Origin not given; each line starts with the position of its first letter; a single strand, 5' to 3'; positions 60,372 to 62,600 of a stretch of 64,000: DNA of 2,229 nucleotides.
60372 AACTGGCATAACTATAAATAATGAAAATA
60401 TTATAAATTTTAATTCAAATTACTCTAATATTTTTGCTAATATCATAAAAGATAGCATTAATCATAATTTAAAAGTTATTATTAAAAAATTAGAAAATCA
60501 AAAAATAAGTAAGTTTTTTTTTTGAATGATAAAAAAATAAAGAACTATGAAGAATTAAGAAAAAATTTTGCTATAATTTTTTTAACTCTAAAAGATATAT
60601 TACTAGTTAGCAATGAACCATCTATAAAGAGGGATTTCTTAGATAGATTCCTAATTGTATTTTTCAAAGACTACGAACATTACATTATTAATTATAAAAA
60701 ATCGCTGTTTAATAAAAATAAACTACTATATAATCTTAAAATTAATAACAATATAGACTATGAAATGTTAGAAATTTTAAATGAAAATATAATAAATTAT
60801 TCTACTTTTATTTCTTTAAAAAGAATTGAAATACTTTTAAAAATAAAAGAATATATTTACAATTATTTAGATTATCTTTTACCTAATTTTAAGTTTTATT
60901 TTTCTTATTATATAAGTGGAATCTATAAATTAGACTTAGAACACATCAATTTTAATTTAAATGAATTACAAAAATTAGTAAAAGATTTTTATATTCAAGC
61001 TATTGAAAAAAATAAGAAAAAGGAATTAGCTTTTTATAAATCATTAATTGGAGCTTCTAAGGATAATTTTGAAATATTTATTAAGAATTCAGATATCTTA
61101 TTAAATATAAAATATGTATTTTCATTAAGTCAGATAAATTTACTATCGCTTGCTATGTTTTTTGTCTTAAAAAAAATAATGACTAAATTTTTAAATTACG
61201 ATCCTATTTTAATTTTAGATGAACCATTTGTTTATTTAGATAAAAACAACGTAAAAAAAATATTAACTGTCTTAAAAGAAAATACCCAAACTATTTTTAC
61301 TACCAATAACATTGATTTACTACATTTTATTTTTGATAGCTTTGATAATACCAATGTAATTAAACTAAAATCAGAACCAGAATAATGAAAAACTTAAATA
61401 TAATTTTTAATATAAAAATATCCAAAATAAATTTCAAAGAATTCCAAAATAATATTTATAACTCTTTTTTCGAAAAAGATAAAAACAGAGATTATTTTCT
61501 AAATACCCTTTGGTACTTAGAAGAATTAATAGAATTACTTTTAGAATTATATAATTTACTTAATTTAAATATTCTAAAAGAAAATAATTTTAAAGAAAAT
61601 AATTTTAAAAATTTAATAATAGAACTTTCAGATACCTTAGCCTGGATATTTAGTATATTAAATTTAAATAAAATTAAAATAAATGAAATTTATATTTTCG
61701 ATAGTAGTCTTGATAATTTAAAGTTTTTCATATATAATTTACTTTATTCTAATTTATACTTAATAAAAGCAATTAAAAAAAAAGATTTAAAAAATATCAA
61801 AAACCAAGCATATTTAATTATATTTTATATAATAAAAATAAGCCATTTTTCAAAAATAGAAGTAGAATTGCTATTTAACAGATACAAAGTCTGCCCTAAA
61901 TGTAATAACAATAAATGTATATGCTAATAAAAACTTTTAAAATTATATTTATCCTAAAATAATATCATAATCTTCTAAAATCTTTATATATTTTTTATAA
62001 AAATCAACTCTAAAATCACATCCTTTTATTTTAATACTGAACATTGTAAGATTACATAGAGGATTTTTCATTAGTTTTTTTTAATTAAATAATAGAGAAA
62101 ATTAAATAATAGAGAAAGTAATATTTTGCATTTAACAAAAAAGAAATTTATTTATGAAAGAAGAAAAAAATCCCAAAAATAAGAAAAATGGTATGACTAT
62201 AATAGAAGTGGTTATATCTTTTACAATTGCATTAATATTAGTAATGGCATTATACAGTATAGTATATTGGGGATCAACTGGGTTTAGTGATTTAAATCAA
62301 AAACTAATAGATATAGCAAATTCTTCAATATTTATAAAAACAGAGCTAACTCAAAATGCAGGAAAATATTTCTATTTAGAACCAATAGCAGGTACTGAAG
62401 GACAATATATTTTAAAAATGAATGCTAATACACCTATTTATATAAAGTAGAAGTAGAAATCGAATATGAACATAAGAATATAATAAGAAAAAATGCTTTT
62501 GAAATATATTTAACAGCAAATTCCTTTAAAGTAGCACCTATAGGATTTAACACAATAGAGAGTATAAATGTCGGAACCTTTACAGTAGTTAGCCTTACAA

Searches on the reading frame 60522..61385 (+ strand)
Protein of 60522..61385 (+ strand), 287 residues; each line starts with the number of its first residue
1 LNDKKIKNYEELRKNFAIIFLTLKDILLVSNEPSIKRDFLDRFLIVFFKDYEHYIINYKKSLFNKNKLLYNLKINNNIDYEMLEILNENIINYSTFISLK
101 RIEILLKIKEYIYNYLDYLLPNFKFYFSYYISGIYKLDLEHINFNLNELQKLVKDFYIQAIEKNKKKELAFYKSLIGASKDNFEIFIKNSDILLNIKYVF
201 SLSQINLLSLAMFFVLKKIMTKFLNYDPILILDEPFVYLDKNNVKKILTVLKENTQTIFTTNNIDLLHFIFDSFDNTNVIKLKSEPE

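Call 67: search_protein_families(library=ncbifam, proteins=[window:60522-61385:+], max_evalue=0.01)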
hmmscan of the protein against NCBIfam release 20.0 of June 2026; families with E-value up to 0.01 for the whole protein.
window:60522-61385:+ (287 aa): 2 families
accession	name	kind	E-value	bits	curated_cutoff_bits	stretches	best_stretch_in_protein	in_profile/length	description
TIGR00611.2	recf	equivalog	4.9e-31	108.1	172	1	2-261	100-338/339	DNA replication/repair protein RecF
NF010680.0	PRK14079.1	equivalog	1e-09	37.9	386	1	9-111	102-198/349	recombination protein F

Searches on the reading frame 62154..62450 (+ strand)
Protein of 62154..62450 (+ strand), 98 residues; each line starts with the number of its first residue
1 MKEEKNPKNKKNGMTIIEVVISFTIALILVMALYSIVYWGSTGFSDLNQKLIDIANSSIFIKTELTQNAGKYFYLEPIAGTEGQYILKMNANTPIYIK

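Call 67: search_protein_families(library=ncbifam, proteins=[window:62154-62450:+], max_evalue=0.01)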
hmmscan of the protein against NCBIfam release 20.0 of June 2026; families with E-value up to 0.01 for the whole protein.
window:62154-62450:+ (98 aa): 0 families

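Call 92: search_protein_families(library=pfam, proteins=[window:62154-62450:+], max_evalue=0.01)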
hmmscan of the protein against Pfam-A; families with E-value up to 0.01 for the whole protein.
window:62154-62450:+ (98 aa): 1 family
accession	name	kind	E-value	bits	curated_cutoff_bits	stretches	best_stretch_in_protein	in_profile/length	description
PF07963.17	N_methyl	-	7.6e-06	25.7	21.2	1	8-34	1-27/27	Prokaryotic N-terminal methylation motif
